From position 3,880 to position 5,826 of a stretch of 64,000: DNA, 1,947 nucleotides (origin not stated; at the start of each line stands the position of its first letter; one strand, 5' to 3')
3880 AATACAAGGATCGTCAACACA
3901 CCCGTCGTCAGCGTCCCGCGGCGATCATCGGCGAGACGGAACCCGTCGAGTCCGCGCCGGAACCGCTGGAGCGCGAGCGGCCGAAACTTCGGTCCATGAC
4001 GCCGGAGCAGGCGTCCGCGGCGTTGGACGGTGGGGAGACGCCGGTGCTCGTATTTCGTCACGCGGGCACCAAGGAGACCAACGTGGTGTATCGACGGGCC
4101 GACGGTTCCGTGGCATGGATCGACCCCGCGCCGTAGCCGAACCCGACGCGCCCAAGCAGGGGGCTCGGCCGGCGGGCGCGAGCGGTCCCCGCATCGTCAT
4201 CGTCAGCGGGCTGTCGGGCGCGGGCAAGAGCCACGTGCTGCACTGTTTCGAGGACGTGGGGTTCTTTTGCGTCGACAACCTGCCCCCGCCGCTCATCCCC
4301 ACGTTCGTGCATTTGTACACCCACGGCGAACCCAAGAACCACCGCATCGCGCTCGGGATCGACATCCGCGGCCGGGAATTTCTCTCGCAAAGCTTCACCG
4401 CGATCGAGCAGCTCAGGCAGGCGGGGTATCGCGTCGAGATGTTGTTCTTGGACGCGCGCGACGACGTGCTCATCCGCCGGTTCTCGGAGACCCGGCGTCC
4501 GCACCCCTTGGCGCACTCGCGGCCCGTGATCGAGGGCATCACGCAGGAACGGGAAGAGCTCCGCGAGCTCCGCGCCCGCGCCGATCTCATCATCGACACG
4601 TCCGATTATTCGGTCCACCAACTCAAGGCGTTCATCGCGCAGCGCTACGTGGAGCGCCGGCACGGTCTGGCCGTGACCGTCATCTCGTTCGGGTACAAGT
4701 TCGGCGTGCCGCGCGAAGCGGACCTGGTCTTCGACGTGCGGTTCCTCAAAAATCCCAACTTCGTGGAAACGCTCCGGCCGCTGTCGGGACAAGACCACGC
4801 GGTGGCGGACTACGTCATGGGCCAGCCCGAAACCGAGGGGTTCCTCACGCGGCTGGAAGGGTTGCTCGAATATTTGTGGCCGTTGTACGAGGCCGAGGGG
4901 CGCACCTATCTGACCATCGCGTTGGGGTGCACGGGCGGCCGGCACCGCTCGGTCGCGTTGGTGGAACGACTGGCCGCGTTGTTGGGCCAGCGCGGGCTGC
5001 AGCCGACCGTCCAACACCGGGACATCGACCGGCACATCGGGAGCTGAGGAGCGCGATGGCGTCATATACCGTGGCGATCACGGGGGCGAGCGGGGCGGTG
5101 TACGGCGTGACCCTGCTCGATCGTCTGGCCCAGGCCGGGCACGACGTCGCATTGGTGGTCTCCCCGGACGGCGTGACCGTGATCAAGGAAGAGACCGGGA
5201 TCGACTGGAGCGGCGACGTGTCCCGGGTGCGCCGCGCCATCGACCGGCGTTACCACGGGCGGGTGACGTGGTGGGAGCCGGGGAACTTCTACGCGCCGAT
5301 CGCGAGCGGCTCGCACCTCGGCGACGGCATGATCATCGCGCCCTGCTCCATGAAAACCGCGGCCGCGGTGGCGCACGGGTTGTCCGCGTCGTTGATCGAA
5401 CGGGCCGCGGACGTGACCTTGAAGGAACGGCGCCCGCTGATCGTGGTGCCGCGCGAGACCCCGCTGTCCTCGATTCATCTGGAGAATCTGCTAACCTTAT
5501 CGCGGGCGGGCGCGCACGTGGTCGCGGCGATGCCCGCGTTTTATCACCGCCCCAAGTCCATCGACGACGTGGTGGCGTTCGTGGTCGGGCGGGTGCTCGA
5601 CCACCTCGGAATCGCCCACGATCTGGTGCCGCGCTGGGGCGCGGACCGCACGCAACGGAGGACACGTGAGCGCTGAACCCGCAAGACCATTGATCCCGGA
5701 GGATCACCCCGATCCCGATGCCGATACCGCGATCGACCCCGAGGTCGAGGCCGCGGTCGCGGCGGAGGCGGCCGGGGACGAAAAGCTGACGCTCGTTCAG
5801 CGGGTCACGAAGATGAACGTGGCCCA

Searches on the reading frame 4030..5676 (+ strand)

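Call 72: search_protein_families(library=pfam, proteins=[window:4030-5676:+], max_evalue=0.00001)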
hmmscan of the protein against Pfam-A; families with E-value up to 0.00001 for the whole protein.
window:4030-5676:+ (548 aa): 1 family
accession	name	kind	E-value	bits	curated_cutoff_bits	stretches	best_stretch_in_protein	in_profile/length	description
PF02441.25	Flavoprotein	-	2.9e-42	144.4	22.7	1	346-526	3-162/162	Flavoprotein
